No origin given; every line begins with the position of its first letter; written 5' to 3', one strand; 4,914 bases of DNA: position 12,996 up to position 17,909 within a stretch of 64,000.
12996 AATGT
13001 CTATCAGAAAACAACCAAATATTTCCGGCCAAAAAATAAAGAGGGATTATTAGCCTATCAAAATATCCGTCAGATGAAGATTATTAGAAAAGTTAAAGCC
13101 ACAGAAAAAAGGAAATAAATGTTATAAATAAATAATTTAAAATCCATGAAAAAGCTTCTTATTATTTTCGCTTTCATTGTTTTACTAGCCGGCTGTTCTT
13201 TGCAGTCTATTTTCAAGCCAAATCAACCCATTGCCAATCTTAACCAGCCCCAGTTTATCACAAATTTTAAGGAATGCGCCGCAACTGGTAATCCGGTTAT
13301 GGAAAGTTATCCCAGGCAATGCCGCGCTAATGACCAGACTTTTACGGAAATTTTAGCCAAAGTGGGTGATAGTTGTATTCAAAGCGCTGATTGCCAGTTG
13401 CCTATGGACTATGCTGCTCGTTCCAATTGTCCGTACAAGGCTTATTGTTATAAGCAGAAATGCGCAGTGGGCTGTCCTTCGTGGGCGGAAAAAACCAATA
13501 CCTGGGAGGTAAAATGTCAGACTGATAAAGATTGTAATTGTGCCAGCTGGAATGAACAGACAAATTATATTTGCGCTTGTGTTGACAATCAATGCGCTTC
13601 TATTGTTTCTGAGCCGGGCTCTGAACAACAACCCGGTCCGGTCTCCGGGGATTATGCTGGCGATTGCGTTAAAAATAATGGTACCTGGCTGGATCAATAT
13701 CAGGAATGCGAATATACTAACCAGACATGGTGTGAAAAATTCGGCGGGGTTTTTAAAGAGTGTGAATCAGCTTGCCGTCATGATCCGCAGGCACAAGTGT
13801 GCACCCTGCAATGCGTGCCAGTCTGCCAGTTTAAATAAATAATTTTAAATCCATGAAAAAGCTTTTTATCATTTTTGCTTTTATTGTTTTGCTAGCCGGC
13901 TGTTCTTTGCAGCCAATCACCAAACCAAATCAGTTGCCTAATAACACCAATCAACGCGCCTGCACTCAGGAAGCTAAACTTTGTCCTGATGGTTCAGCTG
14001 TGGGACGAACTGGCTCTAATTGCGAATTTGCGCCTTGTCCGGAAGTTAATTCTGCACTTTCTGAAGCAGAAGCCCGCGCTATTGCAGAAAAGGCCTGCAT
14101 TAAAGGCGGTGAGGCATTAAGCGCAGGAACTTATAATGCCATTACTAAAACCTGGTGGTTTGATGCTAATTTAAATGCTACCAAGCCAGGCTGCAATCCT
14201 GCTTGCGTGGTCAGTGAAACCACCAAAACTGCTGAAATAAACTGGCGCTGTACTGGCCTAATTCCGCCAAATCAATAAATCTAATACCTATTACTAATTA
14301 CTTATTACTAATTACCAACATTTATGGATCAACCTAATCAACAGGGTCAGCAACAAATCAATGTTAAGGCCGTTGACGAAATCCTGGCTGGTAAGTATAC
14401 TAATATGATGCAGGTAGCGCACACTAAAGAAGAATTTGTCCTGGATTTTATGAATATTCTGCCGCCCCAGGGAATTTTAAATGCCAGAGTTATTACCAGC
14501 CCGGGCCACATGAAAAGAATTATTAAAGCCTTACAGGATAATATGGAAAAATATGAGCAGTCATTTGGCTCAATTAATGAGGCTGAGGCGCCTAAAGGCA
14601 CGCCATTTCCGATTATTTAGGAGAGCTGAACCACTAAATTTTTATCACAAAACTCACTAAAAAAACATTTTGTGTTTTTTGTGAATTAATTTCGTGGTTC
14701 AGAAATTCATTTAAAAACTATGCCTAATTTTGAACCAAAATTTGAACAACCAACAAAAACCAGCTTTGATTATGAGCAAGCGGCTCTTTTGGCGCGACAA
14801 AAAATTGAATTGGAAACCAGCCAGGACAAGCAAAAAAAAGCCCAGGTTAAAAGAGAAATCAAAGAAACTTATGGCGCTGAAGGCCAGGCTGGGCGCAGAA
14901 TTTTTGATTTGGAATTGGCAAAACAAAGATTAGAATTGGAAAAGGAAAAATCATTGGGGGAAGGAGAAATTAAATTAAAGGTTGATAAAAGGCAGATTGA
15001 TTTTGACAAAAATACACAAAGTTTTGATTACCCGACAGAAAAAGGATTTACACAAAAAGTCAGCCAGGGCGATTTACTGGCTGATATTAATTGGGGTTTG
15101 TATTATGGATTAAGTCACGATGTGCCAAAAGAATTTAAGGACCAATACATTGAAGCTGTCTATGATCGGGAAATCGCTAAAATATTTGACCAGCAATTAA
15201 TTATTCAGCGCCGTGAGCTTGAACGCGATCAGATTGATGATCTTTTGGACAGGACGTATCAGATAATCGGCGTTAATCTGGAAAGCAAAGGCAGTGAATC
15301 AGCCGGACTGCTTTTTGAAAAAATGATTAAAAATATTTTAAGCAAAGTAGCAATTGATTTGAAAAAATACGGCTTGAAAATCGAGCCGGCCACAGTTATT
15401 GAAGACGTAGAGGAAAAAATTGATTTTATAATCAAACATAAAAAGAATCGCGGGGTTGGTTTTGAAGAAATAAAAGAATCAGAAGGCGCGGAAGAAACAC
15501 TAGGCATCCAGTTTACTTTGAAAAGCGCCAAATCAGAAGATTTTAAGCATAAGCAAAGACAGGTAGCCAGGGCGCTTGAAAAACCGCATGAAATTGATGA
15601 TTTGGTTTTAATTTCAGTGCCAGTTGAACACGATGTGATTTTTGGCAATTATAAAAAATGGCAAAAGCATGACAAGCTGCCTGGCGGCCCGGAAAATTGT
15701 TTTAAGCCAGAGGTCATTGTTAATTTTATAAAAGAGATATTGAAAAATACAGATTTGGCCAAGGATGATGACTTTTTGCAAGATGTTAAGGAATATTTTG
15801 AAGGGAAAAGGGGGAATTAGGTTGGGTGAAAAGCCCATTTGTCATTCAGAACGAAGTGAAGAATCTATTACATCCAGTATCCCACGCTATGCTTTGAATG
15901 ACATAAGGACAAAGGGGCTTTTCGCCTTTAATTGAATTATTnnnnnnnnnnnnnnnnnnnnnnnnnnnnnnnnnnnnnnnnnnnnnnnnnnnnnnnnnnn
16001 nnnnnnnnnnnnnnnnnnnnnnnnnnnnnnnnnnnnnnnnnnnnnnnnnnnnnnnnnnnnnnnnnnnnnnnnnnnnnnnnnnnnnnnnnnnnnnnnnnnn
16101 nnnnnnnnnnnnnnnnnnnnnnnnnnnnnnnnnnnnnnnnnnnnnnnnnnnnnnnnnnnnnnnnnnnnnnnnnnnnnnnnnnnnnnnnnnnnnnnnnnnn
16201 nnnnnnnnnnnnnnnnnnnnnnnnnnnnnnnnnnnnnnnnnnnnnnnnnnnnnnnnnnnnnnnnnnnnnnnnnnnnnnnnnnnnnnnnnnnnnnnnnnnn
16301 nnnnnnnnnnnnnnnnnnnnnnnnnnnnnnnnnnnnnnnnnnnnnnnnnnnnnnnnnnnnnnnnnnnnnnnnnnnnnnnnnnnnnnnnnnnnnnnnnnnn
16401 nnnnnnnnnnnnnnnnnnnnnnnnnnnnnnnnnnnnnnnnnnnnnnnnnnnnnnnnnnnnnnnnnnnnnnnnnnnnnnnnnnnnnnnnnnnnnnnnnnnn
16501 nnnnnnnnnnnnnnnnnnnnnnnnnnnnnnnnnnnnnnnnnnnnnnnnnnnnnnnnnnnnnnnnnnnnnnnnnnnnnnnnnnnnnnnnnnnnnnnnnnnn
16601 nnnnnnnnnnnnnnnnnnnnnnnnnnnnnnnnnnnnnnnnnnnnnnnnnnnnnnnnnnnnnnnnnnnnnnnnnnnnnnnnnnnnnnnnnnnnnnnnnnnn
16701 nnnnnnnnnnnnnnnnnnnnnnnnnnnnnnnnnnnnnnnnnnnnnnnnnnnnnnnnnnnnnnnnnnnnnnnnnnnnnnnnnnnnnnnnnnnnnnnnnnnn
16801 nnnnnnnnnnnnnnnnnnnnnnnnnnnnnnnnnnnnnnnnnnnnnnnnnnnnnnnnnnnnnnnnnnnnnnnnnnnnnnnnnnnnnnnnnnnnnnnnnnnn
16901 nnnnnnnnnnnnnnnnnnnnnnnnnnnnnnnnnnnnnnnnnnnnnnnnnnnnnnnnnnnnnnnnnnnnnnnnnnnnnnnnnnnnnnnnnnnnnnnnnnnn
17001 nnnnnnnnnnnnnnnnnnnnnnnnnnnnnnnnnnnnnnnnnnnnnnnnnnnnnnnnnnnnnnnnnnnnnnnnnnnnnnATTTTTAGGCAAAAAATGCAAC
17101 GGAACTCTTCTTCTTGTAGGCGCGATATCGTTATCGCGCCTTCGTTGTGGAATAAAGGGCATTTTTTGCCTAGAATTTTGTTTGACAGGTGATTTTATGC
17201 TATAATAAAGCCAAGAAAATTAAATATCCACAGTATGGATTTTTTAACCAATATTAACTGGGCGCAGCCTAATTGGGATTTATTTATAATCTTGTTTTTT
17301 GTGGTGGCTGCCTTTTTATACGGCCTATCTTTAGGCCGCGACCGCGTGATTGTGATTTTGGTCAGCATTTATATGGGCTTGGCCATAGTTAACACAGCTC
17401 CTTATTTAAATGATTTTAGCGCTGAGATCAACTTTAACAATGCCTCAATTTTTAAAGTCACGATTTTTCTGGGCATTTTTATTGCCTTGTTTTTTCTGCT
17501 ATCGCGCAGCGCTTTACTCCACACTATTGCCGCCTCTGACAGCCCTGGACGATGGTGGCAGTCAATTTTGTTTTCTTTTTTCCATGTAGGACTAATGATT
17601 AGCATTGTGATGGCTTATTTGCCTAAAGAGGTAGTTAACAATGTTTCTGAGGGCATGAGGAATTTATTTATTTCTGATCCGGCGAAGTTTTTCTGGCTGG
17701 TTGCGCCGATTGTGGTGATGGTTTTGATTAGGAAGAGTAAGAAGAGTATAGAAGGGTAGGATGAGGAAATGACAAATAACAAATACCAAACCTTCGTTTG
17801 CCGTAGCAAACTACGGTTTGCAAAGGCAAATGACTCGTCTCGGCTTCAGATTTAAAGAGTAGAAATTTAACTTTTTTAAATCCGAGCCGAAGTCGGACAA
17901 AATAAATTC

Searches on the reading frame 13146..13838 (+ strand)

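Call 8: search_protein_families(library=ncbifam, proteins=[window:13146-13838:+], max_evalue=0.01)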
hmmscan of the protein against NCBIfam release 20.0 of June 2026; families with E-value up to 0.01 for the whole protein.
window:13146-13838:+ (230 aa): 0 families

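Call 41: search_protein_families(library=pfam, proteins=[window:13146-13838:+], max_evalue=0.01)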
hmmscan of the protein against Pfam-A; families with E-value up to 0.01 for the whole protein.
window:13146-13838:+ (230 aa): 1 family
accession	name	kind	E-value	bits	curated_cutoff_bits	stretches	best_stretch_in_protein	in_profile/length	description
PF08139.17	LPAM_1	-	0.0091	16.8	20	0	1-18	1-18/18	Prokaryotic membrane lipoprotein lipid attachment site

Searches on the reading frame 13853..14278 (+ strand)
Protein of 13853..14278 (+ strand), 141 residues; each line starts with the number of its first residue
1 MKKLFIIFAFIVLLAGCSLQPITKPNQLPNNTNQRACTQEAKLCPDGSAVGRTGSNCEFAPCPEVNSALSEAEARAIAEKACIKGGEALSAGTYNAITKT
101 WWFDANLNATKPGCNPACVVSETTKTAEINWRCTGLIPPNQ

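Call 8: search_protein_families(library=ncbifam, proteins=[window:13853-14278:+], max_evalue=0.01)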
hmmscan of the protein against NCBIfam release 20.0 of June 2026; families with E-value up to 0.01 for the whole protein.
window:13853-14278:+ (141 aa): 1 family
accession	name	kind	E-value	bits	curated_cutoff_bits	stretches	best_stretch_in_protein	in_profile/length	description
NF052634.1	Riean_0653_fam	subfamily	0.0018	19.2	57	1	1-36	1-36/176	Riean_0653 family protein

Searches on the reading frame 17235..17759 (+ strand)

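Call 8: search_protein_families(library=ncbifam, proteins=[window:17235-17759:+], max_evalue=0.01)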
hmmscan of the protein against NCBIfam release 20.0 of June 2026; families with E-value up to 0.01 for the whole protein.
window:17235-17759:+ (174 aa): 1 family
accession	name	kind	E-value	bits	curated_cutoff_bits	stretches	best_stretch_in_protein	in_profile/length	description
TIGR04154.1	archaeo_STT3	subfamily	0.0033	15.8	450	1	16-146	215-340/831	oligosaccharyl transferase, archaeosortase A system-associated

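Call 41: search_protein_families(library=pfam, proteins=[window:17235-17759:+], max_evalue=0.01)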
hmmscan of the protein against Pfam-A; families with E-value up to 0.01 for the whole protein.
window:17235-17759:+ (174 aa): 0 families
